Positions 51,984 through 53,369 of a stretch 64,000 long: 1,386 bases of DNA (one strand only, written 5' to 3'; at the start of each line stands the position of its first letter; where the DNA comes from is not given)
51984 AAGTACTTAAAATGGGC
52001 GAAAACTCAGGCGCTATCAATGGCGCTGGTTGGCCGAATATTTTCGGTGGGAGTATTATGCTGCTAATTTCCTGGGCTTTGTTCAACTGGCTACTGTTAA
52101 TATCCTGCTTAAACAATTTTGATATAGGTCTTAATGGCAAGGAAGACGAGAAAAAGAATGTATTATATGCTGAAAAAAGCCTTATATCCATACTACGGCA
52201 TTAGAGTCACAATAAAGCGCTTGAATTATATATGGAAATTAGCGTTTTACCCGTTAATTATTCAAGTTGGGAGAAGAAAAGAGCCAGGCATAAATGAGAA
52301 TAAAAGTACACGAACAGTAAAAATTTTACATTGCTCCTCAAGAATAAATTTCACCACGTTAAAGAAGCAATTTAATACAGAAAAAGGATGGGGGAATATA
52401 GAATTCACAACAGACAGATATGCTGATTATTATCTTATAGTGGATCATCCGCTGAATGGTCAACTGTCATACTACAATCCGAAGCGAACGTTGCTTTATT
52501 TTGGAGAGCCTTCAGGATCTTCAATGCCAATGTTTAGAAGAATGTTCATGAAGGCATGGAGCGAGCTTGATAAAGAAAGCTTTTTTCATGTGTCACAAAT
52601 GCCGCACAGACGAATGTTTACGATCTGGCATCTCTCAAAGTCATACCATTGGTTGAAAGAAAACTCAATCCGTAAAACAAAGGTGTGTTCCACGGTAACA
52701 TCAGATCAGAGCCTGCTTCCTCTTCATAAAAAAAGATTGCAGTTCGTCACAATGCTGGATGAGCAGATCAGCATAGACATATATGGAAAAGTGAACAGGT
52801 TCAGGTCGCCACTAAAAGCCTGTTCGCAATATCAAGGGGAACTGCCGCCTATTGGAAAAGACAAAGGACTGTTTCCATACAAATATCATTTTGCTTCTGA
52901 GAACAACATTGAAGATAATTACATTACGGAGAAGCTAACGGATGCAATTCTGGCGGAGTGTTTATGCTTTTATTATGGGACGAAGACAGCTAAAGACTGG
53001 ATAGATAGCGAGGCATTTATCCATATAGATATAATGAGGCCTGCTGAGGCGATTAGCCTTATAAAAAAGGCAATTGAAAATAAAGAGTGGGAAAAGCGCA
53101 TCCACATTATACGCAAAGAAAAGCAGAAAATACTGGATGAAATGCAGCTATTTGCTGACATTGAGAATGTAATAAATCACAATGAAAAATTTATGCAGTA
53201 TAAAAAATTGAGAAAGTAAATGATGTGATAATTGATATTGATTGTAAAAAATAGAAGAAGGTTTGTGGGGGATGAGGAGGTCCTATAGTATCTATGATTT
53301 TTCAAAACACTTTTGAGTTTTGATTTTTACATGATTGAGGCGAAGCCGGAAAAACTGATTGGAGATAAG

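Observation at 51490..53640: trp operon split between trpG and trpD by IS5-family remnants carrying an AT-rich GT10 fucosyltransferase gene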

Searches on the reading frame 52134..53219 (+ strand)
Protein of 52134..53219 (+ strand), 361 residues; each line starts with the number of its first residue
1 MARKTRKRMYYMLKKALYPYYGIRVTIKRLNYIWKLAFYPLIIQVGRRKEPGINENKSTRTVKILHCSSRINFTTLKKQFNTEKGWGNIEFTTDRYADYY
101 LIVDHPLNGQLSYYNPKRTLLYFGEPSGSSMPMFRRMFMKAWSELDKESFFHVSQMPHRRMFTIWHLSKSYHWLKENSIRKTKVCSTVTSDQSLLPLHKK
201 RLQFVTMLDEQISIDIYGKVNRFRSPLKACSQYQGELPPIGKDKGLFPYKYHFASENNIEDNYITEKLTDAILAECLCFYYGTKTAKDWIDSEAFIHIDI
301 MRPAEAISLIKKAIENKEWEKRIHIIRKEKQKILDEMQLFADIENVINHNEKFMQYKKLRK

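Call 5: search_protein_families(library=pfam, proteins=[window:52134-53216:+], max_evalue=0.01)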
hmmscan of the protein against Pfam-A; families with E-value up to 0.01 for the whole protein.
window:52134-53216:+ (361 aa): 1 family
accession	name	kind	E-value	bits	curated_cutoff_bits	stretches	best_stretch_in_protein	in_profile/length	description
PF00852.26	Glyco_transf_10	-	2.1e-11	44.2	23.9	1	183-311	6-123/182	Glycosyltransferase family 10 (fucosyltransferase) C-term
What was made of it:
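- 52134..53219 (+): GT10-family glycosyltransferase gene (361 aa; alternative start at 52158), intact, AT-rich (GC 0.37). A TA (52132-52133) separates it from the end of copy 1. Pfam PF00852 44.2 bits against cutoff 23.9 (call 5).
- Checked: 52134-53219 is intact at 361 aa and hits Pfam PF00852 Glyco_transf_10 at 44.2 bits (cutoff 23.9) (call 5).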

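Call 8: find_encoding_contigs(protein=window:52134-53219:+, flank=10000, max_places=10)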
Protein window:52134-53219:+ (361 aa): no gene with exactly this product is on record in the collection.

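Call 10: find_homologous_proteins(query=window:52134-53216:+)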
Query window:52134-53216:+ (361 aa): 80 proteins with E <= 0.001 among 936 candidates.
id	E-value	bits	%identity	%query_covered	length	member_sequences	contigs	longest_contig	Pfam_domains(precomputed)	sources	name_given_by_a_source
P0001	1.9e-246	835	100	100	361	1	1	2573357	PF00852.27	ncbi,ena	-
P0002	4.8e-178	610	76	98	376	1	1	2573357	PF00852.27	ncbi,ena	-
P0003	2.3e-167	574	78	90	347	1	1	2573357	PF00852.27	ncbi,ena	-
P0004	2.9e-138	479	62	97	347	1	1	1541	PF00852.27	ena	-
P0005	4.5e-133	462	62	90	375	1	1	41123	PF00852.27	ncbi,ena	-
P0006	1.6e-132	460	63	90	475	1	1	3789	PF00852.27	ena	-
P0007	1.9e-131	456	64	88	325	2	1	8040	PF00852.27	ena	-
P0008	3.9e-130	452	64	86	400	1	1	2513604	PF00852.27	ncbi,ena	-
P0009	3.2e-128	446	62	88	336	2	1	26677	PF00852.27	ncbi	-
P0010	4.7e-113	396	53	96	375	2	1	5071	PF00852.27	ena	-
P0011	1.2e-112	394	58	86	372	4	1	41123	PF00852.27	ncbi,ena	-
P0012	4.2e-108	379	58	87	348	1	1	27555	PF00852.27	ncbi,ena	-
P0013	4.7e-74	267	47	87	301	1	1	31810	-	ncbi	-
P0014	5.3e-73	264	46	74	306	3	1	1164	PF00852.27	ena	-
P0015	7.2e-71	257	45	80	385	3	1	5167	PF00852.27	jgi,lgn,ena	-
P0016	1.3e-70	256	39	97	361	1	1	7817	PF00852.27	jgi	jgi:hypothetical protein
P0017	4.3e-63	231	42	82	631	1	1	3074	PF04488.22,PF05704.19,PF00852.27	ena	-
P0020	4.1e-51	192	42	74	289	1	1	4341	PF00852.27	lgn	-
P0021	4.5e-49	185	38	73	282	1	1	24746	PF00852.27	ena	-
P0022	5.8e-49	185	38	78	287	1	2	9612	PF00852.27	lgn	-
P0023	3.6e-48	182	37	83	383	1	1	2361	PF00852.27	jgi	jgi:hypothetical protein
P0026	2.1e-46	177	41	74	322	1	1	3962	PF00852.27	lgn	-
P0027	1.4e-45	174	40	81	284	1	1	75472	PF00852.27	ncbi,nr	ncbi:MAG: hypothetical protein GF401_09950 [Chitinivibrionales bacterium]|nr:hypothetical protein [C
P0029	6.1e-45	172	41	64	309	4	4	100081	PF00852.27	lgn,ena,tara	tara:strand:+ start:3255 stop:4184 length:930 start_codon:yes stop_codon:yes gene_type:complete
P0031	3.5e-43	166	36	75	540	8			PF00852.27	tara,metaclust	tara:strand:- start:3237 stop:4859 length:1623 start_codon:yes stop_codon:yes gene_type:complete|met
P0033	4.8e-43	165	35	78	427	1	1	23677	PF00852.27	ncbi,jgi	jgi:hypothetical protein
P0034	1.4e-42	164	40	64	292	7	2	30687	PF00852.27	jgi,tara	tara:strand:- start:691 stop:1569 length:879 start_codon:yes stop_codon:yes gene_type:complete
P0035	2.8e-42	163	37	81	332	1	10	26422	PF00852.27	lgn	-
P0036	3.6e-42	163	40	64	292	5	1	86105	PF00852.27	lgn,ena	-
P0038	1.0e-41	161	36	81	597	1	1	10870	PF00852.27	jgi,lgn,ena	-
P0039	1.2e-41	161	38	73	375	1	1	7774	PF00852.27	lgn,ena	-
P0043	7.9e-40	155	35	81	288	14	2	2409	PF00852.27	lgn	-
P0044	8.4e-40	155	36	71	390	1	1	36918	PF00852.27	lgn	-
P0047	5.5e-39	152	38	58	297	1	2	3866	PF00852.27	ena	-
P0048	6.4e-39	152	38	71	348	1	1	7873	PF00852.27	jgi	jgi:hypothetical protein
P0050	2.8e-38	150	35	80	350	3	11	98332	PF00852.27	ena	-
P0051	4.4e-38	149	36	73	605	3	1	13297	PF00852.27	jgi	jgi:hypothetical protein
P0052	4.6e-38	149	35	78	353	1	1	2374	PF00852.27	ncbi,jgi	jgi:hypothetical protein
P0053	7.5e-38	148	38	73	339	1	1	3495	PF00852.27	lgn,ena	-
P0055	4.1e-37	146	35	71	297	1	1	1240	PF00852.27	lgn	-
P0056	9.7e-37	145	39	59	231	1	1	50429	PF00852.27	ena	-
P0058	7.2e-36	142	35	73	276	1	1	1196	PF00852.27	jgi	jgi:hypothetical protein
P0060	1.1e-35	141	34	88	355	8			PF00852.27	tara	tara:strand:- start:1015 stop:2082 length:1068 start_codon:yes stop_codon:yes gene_type:complete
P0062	1.1e-34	138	34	96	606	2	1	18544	PF00852.27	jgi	-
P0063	1.3e-34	138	34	79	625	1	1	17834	PF00852.27,PF01755.24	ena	-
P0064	1.3e-34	138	34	79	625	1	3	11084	PF00852.27,PF01755.24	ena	-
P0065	6.2e-34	136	33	74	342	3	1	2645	PF00852.27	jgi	jgi:hypothetical protein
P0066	1.7e-33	134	34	79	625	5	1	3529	PF00852.27,PF01755.24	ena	-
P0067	3.0e-33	133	34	75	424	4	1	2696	PF00852.27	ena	-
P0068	3.7e-33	133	32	89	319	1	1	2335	PF00852.27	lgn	-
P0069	4.9e-33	133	33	79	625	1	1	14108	PF00852.27,PF01755.24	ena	-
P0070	5.6e-33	132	33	79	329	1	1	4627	PF00852.27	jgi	-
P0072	3.2e-32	130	35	73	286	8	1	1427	PF00852.27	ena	-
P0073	4.4e-31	126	31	74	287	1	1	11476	PF00852.27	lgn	-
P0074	8.3e-31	125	37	60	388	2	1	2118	PF00852.27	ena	-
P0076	3.5e-28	117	31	74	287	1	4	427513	PF00852.27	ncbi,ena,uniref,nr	ncbi:glycosyltransferase family 10 domain-containing protein [Pedobacter panaciterrae]|uniref:glycos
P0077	5.4e-28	116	30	82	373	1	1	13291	PF00852.27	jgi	jgi:hypothetical protein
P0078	8.8e-24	102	31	73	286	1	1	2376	PF00852.27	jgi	jgi:hypothetical protein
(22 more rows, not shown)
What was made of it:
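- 52134..53219 (+): 100% identical to database protein P0001 (call 10).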

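Call 11: find_encoding_contigs(protein=P0001, flank=10000, max_places=4)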
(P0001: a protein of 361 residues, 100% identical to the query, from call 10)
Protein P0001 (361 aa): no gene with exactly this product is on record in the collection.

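Call 12: find_encoding_contigs(protein=P0002, flank=10000, max_places=4)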
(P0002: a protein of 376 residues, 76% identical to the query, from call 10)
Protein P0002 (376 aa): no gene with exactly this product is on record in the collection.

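Call 13: find_encoding_contigs(protein=P0003, flank=10000, max_places=4)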
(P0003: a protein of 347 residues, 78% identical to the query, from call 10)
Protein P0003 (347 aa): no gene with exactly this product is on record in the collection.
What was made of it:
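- On Compound transposon: The loci of paralogues P0002 and P0003 could not be fetched (calls 11-13).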

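Call 14: list_cluster_members(proteins=[P0001, P0002, P0003, P0005, P0008, P0009, P0011, P0012, P0013])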
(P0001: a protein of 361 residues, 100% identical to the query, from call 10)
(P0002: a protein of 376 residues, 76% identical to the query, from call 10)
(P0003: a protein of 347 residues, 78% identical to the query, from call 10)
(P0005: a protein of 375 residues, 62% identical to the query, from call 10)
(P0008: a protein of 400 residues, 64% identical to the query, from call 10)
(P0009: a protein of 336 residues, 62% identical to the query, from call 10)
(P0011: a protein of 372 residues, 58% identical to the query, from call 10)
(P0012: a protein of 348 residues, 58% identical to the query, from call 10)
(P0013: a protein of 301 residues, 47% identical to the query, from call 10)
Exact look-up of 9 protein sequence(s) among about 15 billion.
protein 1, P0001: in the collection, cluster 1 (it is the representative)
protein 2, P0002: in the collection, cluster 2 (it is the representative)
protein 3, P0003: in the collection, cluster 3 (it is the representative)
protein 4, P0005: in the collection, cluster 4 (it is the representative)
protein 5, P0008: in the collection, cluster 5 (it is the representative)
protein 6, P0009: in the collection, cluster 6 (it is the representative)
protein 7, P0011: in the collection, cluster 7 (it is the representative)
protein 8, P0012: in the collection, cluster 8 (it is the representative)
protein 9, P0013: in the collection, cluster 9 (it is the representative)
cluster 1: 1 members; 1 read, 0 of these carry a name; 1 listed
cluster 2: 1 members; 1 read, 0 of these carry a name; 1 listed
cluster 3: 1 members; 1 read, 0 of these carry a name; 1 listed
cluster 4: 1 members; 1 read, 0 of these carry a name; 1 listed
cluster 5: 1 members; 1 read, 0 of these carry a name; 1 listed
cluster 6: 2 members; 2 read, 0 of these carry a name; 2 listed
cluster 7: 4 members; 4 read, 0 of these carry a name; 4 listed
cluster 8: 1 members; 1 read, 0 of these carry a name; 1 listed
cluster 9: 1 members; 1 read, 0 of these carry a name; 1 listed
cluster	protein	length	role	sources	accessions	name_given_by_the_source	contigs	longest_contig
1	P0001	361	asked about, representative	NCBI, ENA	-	-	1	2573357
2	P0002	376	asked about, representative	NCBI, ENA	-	-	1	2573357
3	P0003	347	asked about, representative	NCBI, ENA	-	-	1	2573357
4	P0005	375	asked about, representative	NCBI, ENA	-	-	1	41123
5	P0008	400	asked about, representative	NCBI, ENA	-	-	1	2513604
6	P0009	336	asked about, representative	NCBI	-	-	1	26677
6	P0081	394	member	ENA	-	-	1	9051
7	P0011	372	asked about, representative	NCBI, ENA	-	-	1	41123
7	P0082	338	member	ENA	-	-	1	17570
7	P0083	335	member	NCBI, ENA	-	-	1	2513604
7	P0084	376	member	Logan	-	-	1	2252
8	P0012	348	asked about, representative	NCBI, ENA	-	-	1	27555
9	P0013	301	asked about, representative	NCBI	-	-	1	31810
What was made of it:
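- P0002 and P0003 are reported on a contig of the same length (2,573,357 bp), taken here as the same contig (calls 10, 14).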

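Call 16: find_related_loci(query=A2, collection=genome_contigs, flank=6000)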
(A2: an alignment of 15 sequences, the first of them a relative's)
Query A2 (361 aa) in genome_contigs; peptide patterns used: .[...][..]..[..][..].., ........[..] (x = any residue, [..] = any of these).
346 stretches matched a pattern; 272 encode a relative of the query (tblastn E <= 1e-3); the best 80 are kept; 80 distinct loci.
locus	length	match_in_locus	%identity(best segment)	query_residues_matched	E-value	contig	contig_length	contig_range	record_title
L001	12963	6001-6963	62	23-347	3e-136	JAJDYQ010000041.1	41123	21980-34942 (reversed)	MAG: Gammaproteobacteria bacterium isolate jk18x34bins.42 k141_141703, whole genome shotgun sequence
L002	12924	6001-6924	64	45-353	3e-131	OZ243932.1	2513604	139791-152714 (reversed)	MAG: Gammaproteobacteria bacterium isolate ffeaa439-3c0d-421e-ab0e-4cac94896a28 genome assembly, chromosome: 1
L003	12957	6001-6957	55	23-351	7e-118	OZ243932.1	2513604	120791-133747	MAG: Gammaproteobacteria bacterium isolate ffeaa439-3c0d-421e-ab0e-4cac94896a28 genome assembly, chromosome: 1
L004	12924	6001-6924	58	37-351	1e-113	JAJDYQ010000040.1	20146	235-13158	MAG: Gammaproteobacteria bacterium isolate jk18x34bins.42 k141_7720, whole genome shotgun sequence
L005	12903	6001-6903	58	41-351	7e-117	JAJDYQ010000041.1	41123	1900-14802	MAG: Gammaproteobacteria bacterium isolate jk18x34bins.42 k141_141703, whole genome shotgun sequence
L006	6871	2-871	57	51-340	3e-100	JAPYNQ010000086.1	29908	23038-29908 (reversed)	MAG: Gammaproteobacteria bacterium isolate r_call15 Seq86, whole genome shotgun sequence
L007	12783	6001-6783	47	39-351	5e-77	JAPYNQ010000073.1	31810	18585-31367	MAG: Gammaproteobacteria bacterium isolate r_call15 Seq73, whole genome shotgun sequence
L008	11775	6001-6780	40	78-348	3e-60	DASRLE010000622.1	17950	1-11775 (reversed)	MAG TPA_asm: Candidatus Saccharimonadales bacterium isolate SMAG_U10180 k141_500233, whole genome shotgun sequence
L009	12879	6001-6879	37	62-360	4e-54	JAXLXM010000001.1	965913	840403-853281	MAG: Candidatus Binatia bacterium isolate STL-DESB1 C1.37.fa-1, whole genome shotgun sequence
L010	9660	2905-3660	37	86-347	2e-52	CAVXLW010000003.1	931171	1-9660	MAG: uncultured Actinomycetota bacterium isolate MFD02416.bin.2.238 genome assembly, contig: contig_22968, whole genome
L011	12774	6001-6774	36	86-354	2e-51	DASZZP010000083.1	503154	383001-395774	MAG TPA_asm: Thermoanaerobaculia bacterium isolate SMAG_U6239 k141_25058, whole genome shotgun sequence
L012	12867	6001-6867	34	59-353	2e-49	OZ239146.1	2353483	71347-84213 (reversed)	Acidimicrobiia bacterium isolate KE-4 genome assembly, chromosome: KE-4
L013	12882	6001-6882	36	57-347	1e-49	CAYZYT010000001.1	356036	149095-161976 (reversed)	MAG TPA_asm: uncultured bacterium isolate SRP272421_co2_334 genome assembly, contig: NODE_4_length_356036_cov_13.581983,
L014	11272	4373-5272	31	50-356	2e-49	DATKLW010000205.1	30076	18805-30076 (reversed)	MAG TPA_asm: Thermoanaerobaculia bacterium isolate SMAG_U14695 k141_3144775, whole genome shotgun sequence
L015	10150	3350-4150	35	86-353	5e-49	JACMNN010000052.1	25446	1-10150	MAG: Burkholderiales bacterium isolate LF-bin-172 FL-bin-172-contig-k141_284340, whole genome shotgun sequence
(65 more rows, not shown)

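Call 19: search_protein_families(library=ncbifam, proteins=[window:52134-53216:+], max_evalue=0.01)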
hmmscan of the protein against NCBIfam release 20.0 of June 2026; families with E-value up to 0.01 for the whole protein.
window:52134-53216:+ (361 aa): 0 families

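Call 26: search_solved_structures(query=A3, max_evalue=1, show_alignments=2)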
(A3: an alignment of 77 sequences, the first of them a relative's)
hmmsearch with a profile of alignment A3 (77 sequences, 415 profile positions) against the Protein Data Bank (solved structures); distinct sequences matched with E-value up to 1: 8.
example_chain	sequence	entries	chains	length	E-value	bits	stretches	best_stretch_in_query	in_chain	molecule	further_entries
2nzw_A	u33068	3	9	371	3.5e-13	52.7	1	220-293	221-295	Alpha1,3-fucosyltransferase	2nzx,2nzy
5zoi_A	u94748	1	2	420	1.7e-12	50.5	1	220-293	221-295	Alpha-(1,3)-fucosyltransferase FucT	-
9s6a_A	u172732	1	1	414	3.7e-09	39.5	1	188-281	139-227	Glycoprotein 3-alpha-L-fucosyltransferase A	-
8d0o_A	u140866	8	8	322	5.8e-08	35.5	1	164-281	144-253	4-galactosyl-N-acetylglucosaminide 3-alpha-L-fucosyltransferase 9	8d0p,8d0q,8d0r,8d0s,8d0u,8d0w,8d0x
7yro_A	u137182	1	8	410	4e-06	29.4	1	227-278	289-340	Fucosyltransferase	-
8rw9_E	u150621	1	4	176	0.2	13.9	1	10-103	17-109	S-layer protein sap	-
8rwf_A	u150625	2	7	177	0.21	13.9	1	10-103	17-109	S-layer protein sap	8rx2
3jvb_A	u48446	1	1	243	0.73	12.1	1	14-102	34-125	Polyhedrin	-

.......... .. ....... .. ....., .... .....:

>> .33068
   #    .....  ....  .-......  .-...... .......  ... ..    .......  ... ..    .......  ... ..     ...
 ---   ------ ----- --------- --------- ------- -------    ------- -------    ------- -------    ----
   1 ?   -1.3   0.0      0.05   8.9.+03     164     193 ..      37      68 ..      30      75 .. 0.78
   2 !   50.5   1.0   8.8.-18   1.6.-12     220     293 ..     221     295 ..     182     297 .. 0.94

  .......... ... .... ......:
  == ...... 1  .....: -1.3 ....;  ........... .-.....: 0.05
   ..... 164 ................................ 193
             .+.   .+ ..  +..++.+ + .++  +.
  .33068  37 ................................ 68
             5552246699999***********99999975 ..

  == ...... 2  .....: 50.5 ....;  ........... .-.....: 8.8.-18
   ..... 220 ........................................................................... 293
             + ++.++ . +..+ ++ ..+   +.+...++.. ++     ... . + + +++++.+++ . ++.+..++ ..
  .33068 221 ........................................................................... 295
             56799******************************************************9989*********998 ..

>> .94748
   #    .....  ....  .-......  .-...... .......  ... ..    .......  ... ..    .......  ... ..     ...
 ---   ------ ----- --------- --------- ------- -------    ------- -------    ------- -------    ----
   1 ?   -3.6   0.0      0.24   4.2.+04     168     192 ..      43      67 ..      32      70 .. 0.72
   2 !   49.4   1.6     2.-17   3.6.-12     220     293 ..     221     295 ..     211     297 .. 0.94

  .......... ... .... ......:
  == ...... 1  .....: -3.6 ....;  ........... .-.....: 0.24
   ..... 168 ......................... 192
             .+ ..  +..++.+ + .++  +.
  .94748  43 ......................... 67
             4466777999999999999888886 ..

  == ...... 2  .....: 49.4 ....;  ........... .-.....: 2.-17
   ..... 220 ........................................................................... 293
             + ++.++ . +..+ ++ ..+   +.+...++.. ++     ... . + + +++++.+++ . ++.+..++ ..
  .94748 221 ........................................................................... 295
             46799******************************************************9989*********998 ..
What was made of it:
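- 52134..53219 (+): PDB profile hit to H. pylori FucT 2nzw, E 3.5e-13 (call 26).
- On GT10 glycosyltransferases (CAZy GT10 / Pfam PF00852): A profile of 77 homologues hits HpFucT 2nzw at 3.5e-13 and FUT9 at 5.8e-8 (call 26).
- E256, N257, Y263, E266 and K267 align with HpFucT E239, N240, Y246, E249 and K250 (call 26).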
